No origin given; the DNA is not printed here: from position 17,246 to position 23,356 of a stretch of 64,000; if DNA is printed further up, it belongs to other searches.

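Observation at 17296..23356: Conserved ~75-nt GC-rich structured element in two copies (17296-17370 and 23279-23356) between consecutive Cys-rich genes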

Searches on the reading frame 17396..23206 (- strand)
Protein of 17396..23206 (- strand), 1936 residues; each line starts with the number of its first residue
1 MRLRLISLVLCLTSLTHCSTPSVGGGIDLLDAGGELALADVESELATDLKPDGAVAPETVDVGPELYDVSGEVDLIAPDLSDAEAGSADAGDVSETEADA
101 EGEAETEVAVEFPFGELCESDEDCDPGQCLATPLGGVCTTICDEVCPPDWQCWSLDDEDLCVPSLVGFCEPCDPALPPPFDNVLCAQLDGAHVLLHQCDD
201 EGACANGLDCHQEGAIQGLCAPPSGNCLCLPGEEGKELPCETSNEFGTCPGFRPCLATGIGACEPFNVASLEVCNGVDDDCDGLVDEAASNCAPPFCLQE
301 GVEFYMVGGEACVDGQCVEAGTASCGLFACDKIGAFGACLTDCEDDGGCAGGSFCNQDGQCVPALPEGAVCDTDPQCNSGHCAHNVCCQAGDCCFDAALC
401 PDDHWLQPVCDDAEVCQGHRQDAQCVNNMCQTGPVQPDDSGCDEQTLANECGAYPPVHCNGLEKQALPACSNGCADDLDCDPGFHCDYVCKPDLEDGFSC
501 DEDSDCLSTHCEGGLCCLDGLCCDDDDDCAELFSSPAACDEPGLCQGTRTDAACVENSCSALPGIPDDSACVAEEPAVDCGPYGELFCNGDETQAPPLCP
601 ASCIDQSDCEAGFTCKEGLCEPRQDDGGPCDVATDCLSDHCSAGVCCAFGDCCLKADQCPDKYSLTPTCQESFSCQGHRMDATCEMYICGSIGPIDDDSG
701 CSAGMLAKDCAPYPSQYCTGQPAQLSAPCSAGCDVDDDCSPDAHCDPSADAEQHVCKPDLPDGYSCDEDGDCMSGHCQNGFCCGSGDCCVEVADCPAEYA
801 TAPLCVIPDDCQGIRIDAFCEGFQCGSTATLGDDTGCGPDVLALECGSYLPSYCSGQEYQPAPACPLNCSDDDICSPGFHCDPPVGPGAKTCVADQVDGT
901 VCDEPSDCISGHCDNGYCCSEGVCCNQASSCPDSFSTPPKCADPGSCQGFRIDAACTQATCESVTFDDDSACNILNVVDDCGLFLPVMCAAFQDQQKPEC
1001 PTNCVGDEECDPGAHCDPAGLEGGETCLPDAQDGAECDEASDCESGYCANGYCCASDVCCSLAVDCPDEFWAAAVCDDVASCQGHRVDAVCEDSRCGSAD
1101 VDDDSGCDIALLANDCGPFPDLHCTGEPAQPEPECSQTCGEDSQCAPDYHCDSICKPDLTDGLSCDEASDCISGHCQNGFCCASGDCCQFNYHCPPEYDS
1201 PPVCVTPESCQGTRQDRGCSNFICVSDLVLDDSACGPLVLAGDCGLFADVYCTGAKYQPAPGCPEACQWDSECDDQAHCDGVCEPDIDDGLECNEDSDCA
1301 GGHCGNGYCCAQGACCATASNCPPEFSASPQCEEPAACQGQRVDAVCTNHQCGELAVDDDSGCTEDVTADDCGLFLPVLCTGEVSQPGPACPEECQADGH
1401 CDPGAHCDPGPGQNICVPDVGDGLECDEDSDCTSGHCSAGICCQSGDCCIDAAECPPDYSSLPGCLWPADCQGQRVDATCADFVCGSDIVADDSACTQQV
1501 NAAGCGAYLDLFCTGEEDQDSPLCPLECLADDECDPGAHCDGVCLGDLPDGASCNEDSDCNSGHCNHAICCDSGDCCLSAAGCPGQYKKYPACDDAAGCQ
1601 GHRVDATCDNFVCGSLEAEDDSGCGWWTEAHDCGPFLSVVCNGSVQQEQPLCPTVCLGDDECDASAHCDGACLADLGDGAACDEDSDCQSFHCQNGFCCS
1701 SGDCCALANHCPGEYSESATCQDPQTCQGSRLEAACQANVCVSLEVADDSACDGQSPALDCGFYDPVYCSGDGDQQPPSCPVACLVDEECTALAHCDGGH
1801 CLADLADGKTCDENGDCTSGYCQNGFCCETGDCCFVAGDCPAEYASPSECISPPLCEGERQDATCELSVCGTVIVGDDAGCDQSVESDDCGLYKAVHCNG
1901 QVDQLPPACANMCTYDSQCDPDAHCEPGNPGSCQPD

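Call 14: search_protein_families(library=pfam, proteins=[window:17396-23206:-], max_evalue=0.01)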
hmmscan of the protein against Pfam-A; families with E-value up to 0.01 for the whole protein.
window:17396-23206:- (1936 aa): 1 family
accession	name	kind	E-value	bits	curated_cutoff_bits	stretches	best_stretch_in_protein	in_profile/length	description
PF23416.1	DUF7107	-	0.0034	18.1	24.6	1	343-389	2-48/48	Domain of unknown function (DUF7107)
